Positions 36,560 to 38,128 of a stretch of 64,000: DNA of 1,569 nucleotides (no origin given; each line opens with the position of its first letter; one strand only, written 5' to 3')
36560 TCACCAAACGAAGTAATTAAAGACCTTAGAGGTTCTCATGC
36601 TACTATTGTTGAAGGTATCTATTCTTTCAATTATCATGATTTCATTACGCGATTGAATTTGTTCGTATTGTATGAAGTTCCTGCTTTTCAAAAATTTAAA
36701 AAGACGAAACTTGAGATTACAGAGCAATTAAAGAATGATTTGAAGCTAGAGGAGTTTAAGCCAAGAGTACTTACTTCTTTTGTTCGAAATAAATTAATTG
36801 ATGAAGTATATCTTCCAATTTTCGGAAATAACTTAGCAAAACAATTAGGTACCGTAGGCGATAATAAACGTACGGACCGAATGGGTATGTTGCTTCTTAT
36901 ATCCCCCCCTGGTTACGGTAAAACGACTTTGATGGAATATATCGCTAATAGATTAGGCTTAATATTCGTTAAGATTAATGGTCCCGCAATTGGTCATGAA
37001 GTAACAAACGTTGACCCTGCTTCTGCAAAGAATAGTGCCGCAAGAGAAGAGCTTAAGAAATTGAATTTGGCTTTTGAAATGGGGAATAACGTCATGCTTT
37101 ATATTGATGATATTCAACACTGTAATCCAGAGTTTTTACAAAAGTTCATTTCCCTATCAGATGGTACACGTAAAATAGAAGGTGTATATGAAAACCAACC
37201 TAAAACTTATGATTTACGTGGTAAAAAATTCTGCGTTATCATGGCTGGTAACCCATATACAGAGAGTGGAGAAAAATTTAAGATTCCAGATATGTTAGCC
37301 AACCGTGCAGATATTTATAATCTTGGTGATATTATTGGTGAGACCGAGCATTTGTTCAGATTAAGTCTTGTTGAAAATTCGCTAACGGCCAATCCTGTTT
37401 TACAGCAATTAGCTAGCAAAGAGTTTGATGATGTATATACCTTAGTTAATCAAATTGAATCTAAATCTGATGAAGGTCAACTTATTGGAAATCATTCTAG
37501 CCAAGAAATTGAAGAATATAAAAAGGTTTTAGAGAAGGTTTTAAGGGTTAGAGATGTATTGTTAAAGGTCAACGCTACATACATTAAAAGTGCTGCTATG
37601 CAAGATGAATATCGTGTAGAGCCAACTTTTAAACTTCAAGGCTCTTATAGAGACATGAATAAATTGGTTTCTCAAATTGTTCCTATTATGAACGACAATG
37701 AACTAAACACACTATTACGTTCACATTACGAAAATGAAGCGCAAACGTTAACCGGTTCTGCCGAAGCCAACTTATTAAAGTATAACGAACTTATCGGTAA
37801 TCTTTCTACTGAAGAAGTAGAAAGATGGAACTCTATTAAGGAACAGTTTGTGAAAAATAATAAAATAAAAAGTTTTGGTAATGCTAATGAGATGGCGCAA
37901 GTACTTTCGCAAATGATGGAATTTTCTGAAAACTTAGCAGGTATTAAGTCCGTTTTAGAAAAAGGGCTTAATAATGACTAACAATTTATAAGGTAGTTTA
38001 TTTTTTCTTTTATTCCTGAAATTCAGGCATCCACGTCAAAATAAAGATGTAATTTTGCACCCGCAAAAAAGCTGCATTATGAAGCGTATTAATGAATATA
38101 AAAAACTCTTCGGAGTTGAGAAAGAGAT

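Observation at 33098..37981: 1627-aa protein with a late C-terminal AAA+ module of the MoxR/AAA_5/McrB (helix-2-insert) type and a ~400-aa coiled coil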

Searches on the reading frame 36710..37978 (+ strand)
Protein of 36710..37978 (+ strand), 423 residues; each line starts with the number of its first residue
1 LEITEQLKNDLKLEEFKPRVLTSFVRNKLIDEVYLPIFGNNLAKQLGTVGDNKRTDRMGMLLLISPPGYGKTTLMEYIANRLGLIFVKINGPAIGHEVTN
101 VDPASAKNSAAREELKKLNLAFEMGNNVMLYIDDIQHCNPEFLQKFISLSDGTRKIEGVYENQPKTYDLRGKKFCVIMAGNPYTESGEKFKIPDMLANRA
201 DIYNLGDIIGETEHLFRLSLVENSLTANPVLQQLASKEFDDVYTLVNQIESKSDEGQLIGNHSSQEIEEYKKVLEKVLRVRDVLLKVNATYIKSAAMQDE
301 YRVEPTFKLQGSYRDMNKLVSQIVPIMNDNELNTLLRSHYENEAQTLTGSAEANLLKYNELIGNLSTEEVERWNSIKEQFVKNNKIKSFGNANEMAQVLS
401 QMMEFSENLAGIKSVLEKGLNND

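Call 26: search_solved_structures(query=A1, max_evalue=0.01, show_alignments=4)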
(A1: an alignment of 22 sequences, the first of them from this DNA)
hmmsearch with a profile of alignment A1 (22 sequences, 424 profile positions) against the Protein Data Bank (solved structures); distinct sequences matched with E-value up to 0.01: 72 (the best 60 are shown).
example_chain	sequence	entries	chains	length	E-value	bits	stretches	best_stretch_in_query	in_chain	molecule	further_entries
7swl_A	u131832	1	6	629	5.5e-06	28.6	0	28-94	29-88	Rix7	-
9bji_A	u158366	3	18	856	1.3e-05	27.4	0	61-94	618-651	Nuclear valosin-containing protein-like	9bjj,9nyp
7t3i_A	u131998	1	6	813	1.9e-05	26.9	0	28-94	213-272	Rix7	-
6mat_A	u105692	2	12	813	1.9e-05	26.8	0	28-94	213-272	Rix7 mutant | Rix7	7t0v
7wub_C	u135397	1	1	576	4.4e-05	25.6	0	61-98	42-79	Transitional endoplasmic reticulum ATPase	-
7wub_D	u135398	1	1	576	4.4e-05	25.6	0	61-98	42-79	Transitional endoplasmic reticulum ATPase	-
6mck_A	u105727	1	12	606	5.1e-05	25.4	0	61-98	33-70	Transitional endoplasmic reticulum ATPase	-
5vc7_A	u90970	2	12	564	6.8e-05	25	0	62-96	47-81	VCP-like ATPase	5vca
7rlj_A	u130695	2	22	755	8.5e-05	24.7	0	61-98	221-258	Transitional endoplasmic reticulum ATPase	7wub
8yka_A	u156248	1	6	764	8.7e-05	24.6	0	61-98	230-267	Transitional endoplasmic reticulum ATPase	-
5c18_A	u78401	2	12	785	9.4e-05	24.5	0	61-98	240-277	Transitional endoplasmic reticulum ATPase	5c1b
7y4w_A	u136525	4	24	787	9.4e-05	24.5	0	61-98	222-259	Transitional endoplasmic reticulum ATPase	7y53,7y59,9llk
7lmy_A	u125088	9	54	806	9.7e-05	24.5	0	61-98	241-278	Transitional endoplasmic reticulum ATPase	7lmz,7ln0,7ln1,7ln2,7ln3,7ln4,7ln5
10qq_A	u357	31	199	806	9.9e-05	24.5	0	61-98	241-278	Transitional endoplasmic reticulum ATPase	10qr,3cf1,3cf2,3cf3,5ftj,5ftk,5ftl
7rlh_A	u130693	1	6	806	9.9e-05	24.5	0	61-98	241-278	Transitional endoplasmic reticulum ATPase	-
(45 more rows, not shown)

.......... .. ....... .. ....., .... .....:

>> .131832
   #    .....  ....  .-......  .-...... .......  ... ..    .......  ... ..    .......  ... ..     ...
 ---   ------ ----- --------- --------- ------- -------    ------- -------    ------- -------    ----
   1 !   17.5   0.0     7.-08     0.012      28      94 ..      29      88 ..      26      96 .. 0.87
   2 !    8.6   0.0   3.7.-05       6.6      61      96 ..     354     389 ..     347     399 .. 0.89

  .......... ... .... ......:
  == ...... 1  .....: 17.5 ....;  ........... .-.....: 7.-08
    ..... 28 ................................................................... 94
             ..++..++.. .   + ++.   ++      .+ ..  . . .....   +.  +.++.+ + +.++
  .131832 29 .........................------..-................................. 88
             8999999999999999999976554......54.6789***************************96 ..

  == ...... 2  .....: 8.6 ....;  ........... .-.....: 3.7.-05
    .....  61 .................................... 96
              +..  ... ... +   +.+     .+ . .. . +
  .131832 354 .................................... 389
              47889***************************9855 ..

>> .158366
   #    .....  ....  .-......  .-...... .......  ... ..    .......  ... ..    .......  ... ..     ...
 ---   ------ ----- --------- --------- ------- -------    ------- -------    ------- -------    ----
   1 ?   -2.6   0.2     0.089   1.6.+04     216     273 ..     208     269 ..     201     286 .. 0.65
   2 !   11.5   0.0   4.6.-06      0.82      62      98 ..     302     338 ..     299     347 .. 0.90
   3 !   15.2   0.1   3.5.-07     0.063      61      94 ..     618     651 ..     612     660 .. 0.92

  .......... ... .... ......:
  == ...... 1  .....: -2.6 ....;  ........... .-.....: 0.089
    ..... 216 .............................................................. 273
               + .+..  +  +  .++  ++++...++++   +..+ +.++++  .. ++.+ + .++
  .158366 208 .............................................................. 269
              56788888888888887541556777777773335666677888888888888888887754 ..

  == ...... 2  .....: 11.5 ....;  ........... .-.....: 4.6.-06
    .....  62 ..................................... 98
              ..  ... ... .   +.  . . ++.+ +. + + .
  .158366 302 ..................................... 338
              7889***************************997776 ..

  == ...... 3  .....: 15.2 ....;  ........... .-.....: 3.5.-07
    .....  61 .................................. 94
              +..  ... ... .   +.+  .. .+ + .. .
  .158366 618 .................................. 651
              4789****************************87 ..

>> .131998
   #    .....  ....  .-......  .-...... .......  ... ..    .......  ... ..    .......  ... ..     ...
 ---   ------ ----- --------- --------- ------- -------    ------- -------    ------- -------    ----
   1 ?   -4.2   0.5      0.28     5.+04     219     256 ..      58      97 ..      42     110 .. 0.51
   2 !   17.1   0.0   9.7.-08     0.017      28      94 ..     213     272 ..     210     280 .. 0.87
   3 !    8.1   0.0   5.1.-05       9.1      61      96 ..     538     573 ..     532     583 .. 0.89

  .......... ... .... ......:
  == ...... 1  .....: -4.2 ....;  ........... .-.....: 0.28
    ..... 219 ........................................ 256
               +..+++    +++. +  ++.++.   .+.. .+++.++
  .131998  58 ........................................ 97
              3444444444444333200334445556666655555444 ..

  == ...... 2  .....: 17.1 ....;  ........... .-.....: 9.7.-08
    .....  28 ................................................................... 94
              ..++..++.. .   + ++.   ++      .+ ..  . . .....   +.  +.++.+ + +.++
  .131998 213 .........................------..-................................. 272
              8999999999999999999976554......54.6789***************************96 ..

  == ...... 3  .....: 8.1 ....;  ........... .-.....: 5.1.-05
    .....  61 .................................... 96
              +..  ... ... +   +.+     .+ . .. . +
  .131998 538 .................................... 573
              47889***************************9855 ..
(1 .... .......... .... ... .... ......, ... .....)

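Call 27: find_homologous_proteins(query=A1, max_evalue=1e-10)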
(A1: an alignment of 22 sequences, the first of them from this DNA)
Query A1 (22 sequences) (423 aa, profile of the alignment): 1687 proteins with E <= 1e-10 among 8000 candidates; the best 120 are listed.
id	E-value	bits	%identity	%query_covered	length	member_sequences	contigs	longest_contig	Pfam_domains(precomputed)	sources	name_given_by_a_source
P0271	5.8e-217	739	63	99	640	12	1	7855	PF00004.36,PF13401.13,PF05496.19,PF07728.21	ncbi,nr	ncbi:MAG: AAA family ATPase, partial [Planctomycetota bacterium]|nr:AAA family ATPase [Planctomyceto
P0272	6.4e-217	738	64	99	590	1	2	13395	PF00004.36,PF13401.13,PF07728.21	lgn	-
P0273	1.2e-215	734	63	99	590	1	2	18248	PF00004.36,PF13401.13,PF07728.21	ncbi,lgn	-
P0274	4.4e-215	732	62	100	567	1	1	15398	PF00004.36,PF13401.13,PF05496.19,PF07728.21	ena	-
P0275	5.4e-215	732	68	98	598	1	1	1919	PF00004.36,PF05496.19,PF07728.21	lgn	-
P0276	6.3e-215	732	61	99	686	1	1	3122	PF13414.13,PF00515.35,PF00004.36,PF13401.13,PF07728.21,PF07719.24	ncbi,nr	ncbi:AAA family ATPase, partial [Desulfobacterales bacterium HSG17]|nr:AAA family ATPase [Desulfobac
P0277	6.3e-215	732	62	100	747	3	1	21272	PF00004.36,PF07728.21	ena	-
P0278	9.6e-215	731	64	99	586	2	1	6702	PF00004.36,PF07728.21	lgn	-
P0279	1.2e-214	731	62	100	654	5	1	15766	PF00004.36,PF13401.13,PF05496.19,PF07728.21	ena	-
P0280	2.4e-214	730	65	98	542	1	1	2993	PF00004.36,PF07728.21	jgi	jgi:MoxR-like ATPase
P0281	3.0e-214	730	68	99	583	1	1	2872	PF00004.36,PF07728.21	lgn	-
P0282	3.4e-214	730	64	99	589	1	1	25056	PF00004.36,PF07728.21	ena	-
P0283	4.6e-214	729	64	99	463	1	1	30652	PF00004.36,PF13401.13,PF05496.19,PF07728.21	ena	-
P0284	8.0e-214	728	66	98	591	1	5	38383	PF00004.36,PF05496.19,PF07728.21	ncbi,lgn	-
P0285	1.4e-213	727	65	99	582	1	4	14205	PF00004.36,PF07728.21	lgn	-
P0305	5.8e-212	722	61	99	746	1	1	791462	PF00004.36,PF13401.13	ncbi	ncbi:AAA family ATPase [Gimesia maris]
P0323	6.5e-211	719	65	96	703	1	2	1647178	PF00004.36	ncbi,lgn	ncbi:MAG: ATP-binding protein [Chitinophagales bacterium]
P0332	1.6e-210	717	59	99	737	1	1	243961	PF13606.13,PF13857.13,PF12796.14,PF00023.37,PF00004.36,PF13637.13,PF07728.21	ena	-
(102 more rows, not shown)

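Call 41: predict_structure(alignment_id=A3)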
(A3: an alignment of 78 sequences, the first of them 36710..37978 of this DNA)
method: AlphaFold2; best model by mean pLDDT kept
length: 423 residues; sequences in the alignment: 78
mean_pLDDT: 82.1   pTM: 0.74
mean pLDDT of the five models: 82.1, 79.8, 79.5, 78.5, 77.8
residues with pLDDT >= 90: 118; 70-90: 235; 50-70: 61; < 50: 9
segments of 3 or more residues with pLDDT < 50: 18-23
pLDDT, mean of each block of 10 residues (from residue 1): 70 56 63 82 71 56 82 83 89 89 89 92 90 91 86 81 87 87 75 81 79 86 88 87 90 80 90 95 93 83 87 90 93 94 81 91 90 90 73 59 68 69 53
secondary structure, 60 per line:
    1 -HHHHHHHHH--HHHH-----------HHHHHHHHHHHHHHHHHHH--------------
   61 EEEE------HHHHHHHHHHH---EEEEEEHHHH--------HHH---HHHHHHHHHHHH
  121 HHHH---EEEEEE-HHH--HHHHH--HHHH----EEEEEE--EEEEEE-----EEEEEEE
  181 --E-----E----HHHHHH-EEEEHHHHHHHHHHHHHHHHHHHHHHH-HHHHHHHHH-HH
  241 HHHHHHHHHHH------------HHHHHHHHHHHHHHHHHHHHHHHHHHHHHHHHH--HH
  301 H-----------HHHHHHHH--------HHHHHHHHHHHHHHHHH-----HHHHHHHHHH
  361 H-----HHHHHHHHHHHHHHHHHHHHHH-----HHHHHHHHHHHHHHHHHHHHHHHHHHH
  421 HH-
elements in order: H2-10 H13-16 H28-46 E61-64 H71-81 E85-90 H91-94 H109-124 E128-133 H140-144 H147-150 E155-160 E163-168 E174-180 H194-199 E201-204 H205-227 H229-237 H239-251 H264-296 H313-320 H329-345 H351-361 H367-388 H394-422

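Call 43: fold_search(model_id=the predicted structure, library=pdb)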
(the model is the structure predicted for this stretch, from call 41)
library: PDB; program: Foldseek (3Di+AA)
matches with E <= 10: 1493; with E <= 0.001: 557
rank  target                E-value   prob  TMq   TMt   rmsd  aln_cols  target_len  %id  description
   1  6l1q_A                8.1e-07  1.00  0.41  0.61   8.2       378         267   12  Crystal structure of AfCbbQ2, a MoxR AAA+-ATPase and CbbQO-type Rubisco activase from Acidithiobacillus ferrooxidans (released 2019-12-18)
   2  7pbl_C                1.1e-06  1.00  0.27  0.36  10.3       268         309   19  RuvAB branch migration motor complexed to the Holliday junction - RuvB AAA+ state s1 [t2 dataset] (released 2022-09-14)
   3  7pbl_D                1.2e-06  1.00  0.27  0.35  10.8       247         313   18  RuvAB branch migration motor complexed to the Holliday junction - RuvB AAA+ state s1 [t2 dataset] (released 2022-09-14)
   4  6mat_E                1.2e-06  1.00  0.26  0.20  19.1       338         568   17  Cryo-EM structure of the essential ribosome assembly AAA-ATPase Rix7 (released 2019-02-06)
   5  9qh7_E                1.3e-06  1.00  0.30  0.49  10.7       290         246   13  NorQ in complex with NorD VWA domain steep staircase subset 1 from Paracoccus denitrificans (released 2026-03-25)
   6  9qhd_C                1.4e-06  1.00  0.30  0.47  12.7       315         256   14  NorQD complex state 1 from Jhaorihella thermophila (released 2026-03-25)
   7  8efv_B                1.5e-06  1.00  0.27  0.35   9.9       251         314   21  Structure of single homo-hexameric Holliday junction ATP-dependent DNA helicase RuvB motor (released 2023-05-10)
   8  9qh8_A                1.8e-06  1.00  0.28  0.44  13.6       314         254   13  reduced NorQ-NorD VWA domain complex from Paracoccus denitrificans (released 2026-03-25)
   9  8q67_F                1.9e-06  1.00  0.29  0.22  19.3       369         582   15  Crystal structure of a homohexameric MCM from M. acidophilum (released 2025-03-12)
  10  4fdg_A                2.1e-06  1.00  0.28  0.21  18.8       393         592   12  Crystal Structure of an Archaeal MCM Filament (released 2013-03-06)
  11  9qhf_E                2.5e-06  1.00  0.26  0.43   6.5       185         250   16  NorQD complex state 3 from Jhaorihella thermophila (released 2026-03-25)
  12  7x5b                  2.5e-06  1.00  0.26  0.34  11.1       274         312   13  Crystal structure of RuvB (released 2023-03-08)
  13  7t3i_A                2.5e-06  1.00  0.26  0.20  20.1       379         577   16  CryoEM structure of the Rix7 D2 Walker B mutant (released 2022-03-02)
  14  9qh4_F                2.7e-06  1.00  0.36  0.56   8.2       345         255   15  NorQ hexamer from Paracoccus denitrificans (released 2026-03-25)
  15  9qhd_B                2.7e-06  1.00  0.28  0.43  12.9       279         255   15  NorQD complex state 1 from Jhaorihella thermophila (released 2026-03-25)
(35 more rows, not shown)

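Call 45: find_encoding_contigs(protein=P0305, flank=8000, max_places=1)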
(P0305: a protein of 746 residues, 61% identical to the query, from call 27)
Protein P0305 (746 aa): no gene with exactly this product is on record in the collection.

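Call 46: find_encoding_contigs(protein=P0323, flank=8000, max_places=1)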
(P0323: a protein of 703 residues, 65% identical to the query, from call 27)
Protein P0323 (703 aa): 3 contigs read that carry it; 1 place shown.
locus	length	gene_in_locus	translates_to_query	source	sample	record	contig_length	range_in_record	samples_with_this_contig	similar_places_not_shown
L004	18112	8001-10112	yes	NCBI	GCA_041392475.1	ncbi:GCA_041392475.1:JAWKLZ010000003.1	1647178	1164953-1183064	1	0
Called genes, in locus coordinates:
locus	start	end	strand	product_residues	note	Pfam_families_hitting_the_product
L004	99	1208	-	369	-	-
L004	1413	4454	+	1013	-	PF17874:TPR_MalT (faint), PF07719:TPR_2 (faint), PF13176:TPR_7 (faint), PF13181:TPR_8 (faint), PF21033:RMD1-3 (weak), PF00515:TPR_1 (weak), PF13424:TPR_12, PF12770:CHAT, +2 more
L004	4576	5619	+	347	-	PF18134:AGS_C (faint)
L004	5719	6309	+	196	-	-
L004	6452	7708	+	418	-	PF12323:HTH_OrfB_IS605, PF01385:OrfB_IS605, PF07282:Cas12f1-like_TNB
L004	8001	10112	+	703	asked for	PF00004:AAA (weak)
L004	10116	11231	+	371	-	PF02684:LpxB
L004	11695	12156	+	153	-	PF01797:Y1_Tnp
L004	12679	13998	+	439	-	-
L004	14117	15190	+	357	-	PF11017:DUF2855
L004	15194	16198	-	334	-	PF00023:Ank (faint), PF12796:Ank_2, PF13606:Ank_3 (faint), PF13637:Ank_4 (faint), PF13857:Ank_5 (faint), PF12796:Ank_2 (weak)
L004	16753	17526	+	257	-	PF00459:Inositol_P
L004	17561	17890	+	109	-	-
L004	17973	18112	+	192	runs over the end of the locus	-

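Call 47: find_encoding_contigs(protein=P0332, flank=8000, max_places=1)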
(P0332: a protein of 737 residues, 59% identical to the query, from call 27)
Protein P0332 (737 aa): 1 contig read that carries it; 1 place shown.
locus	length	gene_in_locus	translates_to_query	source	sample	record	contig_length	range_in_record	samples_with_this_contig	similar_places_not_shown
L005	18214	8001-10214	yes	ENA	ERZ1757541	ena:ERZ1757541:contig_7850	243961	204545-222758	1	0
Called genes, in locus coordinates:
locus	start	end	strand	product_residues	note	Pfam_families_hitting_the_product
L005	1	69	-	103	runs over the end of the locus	PF04025:RemA-like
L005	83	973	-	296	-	PF03755:YicC-like_N, PF08340:YicC-like_C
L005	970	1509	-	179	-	PF14385:DUF4416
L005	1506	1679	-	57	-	PF03966:Trm112p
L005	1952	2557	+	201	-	PF21001:YqiJ_N (faint)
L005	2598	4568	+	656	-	-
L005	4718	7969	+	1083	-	PF12458:DUF3686, PF25472:DUF7902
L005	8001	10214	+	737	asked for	PF07728:AAA_5 (faint), PF00004:AAA (weak), PF12796:Ank_2, PF13637:Ank_4 (weak), PF13857:Ank_5 (weak), PF00023:Ank (weak), PF13637:Ank_4, PF13857:Ank_5 (weak), +1 more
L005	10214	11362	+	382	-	PF04055:Radical_SAM (weak)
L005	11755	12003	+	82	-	-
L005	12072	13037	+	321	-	PF12644:DUF3782, PF07788:PDDEXK_10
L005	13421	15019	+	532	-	PF01566:Nramp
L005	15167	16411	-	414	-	-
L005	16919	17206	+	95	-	PF16277:DUF4926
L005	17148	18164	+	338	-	PF13182:DUF4007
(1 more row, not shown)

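Call 63: search_protein_families(library=pfam, alignment_id=A1, max_evalue=0.01)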
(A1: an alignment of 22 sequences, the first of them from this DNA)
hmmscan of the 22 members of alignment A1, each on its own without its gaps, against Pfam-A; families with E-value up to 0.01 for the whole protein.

A. member 1, seq(423 aa): 7 families
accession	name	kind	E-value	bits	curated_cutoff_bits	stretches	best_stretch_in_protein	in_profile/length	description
PF00004.35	AAA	-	2.6e-08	34.8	21.2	1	61-182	1-110/131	ATPase family associated with various cellular activities (AAA)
PF07728.20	AAA_5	-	1.8e-07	31.7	22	1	61-186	2-127/139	AAA domain (dynein-related subfamily)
PF13401.12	AAA_22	-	4.8e-06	27.4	27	1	58-152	5-110/130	AAA domain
PF05496.18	RuvB_N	-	2.7e-05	24.4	27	1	52-97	27-72/159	Holliday junction DNA helicase RuvB P-loop domain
PF25610.1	HR1_TOCA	-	0.00012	22.8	27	0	264-319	19-72/90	TOCA family HR1 domain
PF20720.3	nSTAND3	-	0.0056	16.8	27.2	0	57-82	16-41/155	Novel STAND NTPase 3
PF13173.12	AAA_14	-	0.0072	16.8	27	0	68-139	12-75/129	AAA domain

B. families by the number of members that match (of 22 scanned): 19 families
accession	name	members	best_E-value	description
PF00004.35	AAA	22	3.8e-09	ATPase family associated with various cellular activities (AAA)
PF07728.20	AAA_5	22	5.3e-09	AAA domain (dynein-related subfamily)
PF13401.12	AAA_22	22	2e-07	AAA domain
PF05496.18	RuvB_N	22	4.1e-06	Holliday junction DNA helicase RuvB P-loop domain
PF13191.12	AAA_16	13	0.00019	AAA ATPase domain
PF20720.3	nSTAND3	2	0.00045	Novel STAND NTPase 3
PF24883.2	NPHP3_N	2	0.003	Nephrocystin 3, N-terminal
PF13173.12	AAA_14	2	0.0072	AAA domain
PF25610.1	HR1_TOCA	1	0.00012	TOCA family HR1 domain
PF24238.1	CDGP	1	0.00093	CDGP domain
PF13671.12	AAA_33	1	0.0012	AAA domain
PF11598.13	COMP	1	0.0016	Cartilage oligomeric matrix protein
PF12930.12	DUF3836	1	0.0031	Family of unknown function (DUF3836)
PF21934.1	Yop-YscD_ppl_3rd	1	0.0046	YscD/CdsD-like Bon-like domain 3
PF03215.21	Rad17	1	0.0055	Rad17 P-loop domain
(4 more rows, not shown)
